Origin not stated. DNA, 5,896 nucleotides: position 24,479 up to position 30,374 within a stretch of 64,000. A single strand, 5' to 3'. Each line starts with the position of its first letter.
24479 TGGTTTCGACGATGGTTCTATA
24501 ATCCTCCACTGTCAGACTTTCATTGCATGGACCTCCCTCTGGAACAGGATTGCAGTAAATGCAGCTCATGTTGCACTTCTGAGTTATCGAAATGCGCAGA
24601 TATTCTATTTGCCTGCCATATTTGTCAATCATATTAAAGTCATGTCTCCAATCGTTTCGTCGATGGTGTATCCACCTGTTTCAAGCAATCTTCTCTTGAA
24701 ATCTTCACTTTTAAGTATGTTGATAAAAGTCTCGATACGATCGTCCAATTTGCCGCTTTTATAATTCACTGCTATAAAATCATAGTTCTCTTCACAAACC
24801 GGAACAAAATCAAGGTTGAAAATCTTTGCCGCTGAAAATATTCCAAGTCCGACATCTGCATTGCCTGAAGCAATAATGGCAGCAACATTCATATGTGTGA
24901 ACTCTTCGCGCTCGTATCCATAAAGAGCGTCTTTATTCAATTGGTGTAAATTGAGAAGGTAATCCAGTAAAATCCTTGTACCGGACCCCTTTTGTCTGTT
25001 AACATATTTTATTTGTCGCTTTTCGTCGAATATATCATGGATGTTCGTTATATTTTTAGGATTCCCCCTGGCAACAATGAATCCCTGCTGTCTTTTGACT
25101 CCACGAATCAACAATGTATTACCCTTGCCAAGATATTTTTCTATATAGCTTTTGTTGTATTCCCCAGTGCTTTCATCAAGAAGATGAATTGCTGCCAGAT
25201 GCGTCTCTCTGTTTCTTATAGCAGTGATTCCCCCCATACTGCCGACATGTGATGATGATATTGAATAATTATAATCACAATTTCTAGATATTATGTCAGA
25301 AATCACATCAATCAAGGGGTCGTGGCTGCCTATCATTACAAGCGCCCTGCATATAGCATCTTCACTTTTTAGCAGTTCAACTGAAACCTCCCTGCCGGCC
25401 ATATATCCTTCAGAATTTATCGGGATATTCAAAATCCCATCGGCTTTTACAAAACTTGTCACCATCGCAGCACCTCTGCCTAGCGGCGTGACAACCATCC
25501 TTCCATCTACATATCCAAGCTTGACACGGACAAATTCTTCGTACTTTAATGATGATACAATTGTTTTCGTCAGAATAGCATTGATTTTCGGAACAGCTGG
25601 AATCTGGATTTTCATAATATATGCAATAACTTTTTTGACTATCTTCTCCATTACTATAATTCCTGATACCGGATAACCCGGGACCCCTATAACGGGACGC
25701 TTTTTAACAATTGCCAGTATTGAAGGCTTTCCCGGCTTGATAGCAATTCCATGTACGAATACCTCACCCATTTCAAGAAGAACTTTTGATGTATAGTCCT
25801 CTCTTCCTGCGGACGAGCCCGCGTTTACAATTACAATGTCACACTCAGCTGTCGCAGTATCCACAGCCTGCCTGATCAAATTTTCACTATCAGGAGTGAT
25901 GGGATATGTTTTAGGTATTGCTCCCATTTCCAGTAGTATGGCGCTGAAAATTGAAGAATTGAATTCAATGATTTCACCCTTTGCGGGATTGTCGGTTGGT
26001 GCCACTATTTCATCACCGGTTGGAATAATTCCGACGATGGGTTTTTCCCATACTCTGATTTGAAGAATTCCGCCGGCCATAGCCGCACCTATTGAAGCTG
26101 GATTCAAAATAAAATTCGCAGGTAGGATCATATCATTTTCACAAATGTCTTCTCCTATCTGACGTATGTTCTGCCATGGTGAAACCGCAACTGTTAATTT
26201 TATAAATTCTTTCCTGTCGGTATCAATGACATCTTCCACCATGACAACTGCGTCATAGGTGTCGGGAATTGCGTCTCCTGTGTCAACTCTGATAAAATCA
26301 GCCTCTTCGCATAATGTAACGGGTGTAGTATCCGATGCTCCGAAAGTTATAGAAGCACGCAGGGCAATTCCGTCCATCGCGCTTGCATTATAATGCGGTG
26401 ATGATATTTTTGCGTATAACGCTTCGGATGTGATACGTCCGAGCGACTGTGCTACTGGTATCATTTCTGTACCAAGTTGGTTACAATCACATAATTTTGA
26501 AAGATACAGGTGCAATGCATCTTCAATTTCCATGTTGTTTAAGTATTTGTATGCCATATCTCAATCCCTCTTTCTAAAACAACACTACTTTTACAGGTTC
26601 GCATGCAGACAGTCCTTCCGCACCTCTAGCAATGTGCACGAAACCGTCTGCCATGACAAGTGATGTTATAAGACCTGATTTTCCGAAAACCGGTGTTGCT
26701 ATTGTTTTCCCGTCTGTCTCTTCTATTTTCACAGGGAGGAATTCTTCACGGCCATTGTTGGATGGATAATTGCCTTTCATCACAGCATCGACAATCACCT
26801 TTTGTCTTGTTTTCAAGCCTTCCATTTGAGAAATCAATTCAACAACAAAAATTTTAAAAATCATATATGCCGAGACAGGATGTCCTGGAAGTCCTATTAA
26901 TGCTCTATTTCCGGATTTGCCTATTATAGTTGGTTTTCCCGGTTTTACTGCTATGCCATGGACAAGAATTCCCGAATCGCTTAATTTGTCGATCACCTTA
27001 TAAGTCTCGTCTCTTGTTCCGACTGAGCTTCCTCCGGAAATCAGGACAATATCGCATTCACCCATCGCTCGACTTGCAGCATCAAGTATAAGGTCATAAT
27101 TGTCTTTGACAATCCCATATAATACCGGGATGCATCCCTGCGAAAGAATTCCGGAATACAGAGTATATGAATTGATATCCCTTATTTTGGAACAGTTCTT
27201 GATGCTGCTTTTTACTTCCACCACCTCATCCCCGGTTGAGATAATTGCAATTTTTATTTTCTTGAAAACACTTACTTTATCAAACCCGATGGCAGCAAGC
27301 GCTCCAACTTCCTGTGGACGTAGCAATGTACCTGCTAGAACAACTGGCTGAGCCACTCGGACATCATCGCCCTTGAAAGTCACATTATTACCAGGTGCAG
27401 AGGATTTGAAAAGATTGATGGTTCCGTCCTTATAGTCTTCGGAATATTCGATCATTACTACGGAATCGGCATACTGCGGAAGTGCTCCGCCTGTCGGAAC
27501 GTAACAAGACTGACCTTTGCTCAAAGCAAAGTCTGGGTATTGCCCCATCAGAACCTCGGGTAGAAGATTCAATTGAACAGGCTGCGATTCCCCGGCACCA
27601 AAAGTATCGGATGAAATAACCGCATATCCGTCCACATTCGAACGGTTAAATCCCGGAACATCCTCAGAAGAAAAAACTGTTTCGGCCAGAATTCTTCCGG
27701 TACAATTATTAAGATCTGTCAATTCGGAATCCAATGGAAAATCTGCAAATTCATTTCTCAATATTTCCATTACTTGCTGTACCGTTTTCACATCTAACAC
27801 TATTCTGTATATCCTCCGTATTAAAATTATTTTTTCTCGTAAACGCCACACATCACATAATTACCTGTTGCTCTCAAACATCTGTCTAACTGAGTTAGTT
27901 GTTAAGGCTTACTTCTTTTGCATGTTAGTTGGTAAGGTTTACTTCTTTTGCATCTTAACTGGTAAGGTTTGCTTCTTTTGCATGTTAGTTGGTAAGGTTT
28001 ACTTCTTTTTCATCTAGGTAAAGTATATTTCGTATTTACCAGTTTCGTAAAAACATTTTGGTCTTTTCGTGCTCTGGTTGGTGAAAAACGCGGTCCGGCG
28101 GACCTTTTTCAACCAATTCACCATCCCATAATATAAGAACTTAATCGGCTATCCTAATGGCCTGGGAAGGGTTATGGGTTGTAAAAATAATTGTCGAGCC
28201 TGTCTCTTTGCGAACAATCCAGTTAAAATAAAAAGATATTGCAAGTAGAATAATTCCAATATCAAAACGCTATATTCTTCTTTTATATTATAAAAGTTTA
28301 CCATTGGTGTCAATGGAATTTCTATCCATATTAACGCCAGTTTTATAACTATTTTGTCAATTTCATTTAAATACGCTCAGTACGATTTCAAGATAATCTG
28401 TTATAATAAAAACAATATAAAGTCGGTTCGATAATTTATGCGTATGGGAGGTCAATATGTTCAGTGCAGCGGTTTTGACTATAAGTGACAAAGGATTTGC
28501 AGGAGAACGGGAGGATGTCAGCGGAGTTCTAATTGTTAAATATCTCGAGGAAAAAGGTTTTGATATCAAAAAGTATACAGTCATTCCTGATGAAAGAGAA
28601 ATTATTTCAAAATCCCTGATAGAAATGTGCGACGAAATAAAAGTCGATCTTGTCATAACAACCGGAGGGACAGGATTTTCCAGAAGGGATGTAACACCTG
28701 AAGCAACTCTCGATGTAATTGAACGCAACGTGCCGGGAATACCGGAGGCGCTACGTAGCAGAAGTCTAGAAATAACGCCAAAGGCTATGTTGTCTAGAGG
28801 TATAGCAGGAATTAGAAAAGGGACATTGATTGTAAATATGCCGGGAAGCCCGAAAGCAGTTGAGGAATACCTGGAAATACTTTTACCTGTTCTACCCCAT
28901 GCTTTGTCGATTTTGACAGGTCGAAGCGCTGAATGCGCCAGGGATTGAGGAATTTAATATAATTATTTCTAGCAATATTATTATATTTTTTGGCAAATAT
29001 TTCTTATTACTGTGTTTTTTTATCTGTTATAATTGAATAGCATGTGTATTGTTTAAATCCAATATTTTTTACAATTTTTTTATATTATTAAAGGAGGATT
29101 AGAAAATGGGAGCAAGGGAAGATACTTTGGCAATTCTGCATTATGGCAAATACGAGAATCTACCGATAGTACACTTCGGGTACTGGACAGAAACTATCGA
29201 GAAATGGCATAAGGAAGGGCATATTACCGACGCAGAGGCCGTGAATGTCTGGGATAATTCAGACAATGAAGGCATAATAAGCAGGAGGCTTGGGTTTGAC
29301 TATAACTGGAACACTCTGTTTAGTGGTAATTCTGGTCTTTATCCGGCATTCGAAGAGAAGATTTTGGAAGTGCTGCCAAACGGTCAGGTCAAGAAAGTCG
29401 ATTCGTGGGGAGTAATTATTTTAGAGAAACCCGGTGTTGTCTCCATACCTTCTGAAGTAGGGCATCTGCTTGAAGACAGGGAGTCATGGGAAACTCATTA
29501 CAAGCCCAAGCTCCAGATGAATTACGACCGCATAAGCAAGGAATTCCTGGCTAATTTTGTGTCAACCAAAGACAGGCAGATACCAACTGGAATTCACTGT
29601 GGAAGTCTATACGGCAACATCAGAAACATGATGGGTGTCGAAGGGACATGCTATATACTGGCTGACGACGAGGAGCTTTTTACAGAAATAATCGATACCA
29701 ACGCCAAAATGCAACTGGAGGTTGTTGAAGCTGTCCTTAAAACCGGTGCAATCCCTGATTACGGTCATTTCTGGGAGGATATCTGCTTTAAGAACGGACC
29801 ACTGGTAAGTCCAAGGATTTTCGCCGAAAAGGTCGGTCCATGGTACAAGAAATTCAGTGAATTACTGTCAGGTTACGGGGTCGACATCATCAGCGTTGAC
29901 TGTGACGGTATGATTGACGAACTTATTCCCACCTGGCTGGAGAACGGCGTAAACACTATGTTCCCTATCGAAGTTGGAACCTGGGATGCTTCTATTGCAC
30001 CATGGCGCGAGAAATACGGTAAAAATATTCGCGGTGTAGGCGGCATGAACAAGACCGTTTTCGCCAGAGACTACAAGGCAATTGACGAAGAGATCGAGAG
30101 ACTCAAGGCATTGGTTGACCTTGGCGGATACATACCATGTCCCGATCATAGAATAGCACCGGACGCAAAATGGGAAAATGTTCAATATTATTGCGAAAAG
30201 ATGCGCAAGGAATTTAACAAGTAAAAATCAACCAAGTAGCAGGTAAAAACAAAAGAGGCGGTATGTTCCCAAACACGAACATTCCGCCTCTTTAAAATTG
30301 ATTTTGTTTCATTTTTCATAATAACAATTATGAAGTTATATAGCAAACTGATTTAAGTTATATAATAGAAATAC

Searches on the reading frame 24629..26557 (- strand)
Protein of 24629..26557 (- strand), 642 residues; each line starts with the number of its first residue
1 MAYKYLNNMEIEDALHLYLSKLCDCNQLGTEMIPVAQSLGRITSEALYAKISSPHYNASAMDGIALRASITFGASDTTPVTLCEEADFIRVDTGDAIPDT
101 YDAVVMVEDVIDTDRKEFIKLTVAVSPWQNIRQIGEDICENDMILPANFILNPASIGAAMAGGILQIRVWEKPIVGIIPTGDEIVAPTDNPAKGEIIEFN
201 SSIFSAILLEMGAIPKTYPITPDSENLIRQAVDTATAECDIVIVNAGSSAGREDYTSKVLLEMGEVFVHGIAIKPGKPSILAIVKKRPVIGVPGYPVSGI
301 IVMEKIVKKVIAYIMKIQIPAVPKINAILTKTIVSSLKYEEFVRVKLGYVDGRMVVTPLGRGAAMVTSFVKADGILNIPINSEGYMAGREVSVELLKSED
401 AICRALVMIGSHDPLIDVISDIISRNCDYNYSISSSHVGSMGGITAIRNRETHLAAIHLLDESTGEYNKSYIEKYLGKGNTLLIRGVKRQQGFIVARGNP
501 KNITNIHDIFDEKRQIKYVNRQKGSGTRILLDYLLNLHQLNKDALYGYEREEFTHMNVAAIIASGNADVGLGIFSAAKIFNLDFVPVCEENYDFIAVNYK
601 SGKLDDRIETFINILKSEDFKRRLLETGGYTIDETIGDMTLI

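Call 23: search_protein_families(library=pfam, proteins=[window:24629-26557:-], max_evalue=0.001)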
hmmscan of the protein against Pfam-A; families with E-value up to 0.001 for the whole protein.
window:24629-26557:- (642 aa): 4 families
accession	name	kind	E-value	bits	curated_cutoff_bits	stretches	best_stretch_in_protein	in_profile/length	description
PF12727.12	PBP_like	-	1.3e-63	214.1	27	1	430-615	10-192/193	PBP superfamily domain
PF03453.22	MoeA_N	-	1.3e-34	119.7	30.8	1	10-162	2-159/160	MoeA N-terminal region (domain I and II)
PF00994.29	MoCF_biosynth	-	2.9e-22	79.3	26.6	1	176-311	1-142/144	Probable molybdopterin binding domain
PF03454.20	MoeA_C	-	1.3e-14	54.6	22.1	1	327-396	2-72/72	MoeA C-terminal region (domain IV)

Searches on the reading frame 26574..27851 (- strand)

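Call 23: search_protein_families(library=pfam, proteins=[window:26574-27851:-], max_evalue=0.001)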
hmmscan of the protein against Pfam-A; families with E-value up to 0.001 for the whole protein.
window:26574-27851:- (425 aa): 3 families
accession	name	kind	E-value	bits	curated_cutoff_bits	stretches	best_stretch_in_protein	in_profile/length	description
PF03453.22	MoeA_N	-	4.7e-37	127.6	30.8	1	23-189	2-160/160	MoeA N-terminal region (domain I and II)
PF00994.29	MoCF_biosynth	-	1.1e-25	90.5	26.6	1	202-340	1-142/144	Probable molybdopterin binding domain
PF03454.20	MoeA_C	-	4.1e-17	62.6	22.1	1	356-425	2-72/72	MoeA C-terminal region (domain IV)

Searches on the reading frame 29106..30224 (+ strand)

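Call 23: search_protein_families(library=pfam, proteins=[window:29106-30224:+], max_evalue=0.001)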
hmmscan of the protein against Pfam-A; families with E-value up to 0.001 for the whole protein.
window:29106-30224:+ (372 aa): 1 family
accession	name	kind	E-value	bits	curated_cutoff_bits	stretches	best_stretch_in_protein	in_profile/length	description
PF01208.23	URO-D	-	2.6e-08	33.7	23.9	1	159-367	137-344/346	Uroporphyrinogen decarboxylase (URO-D)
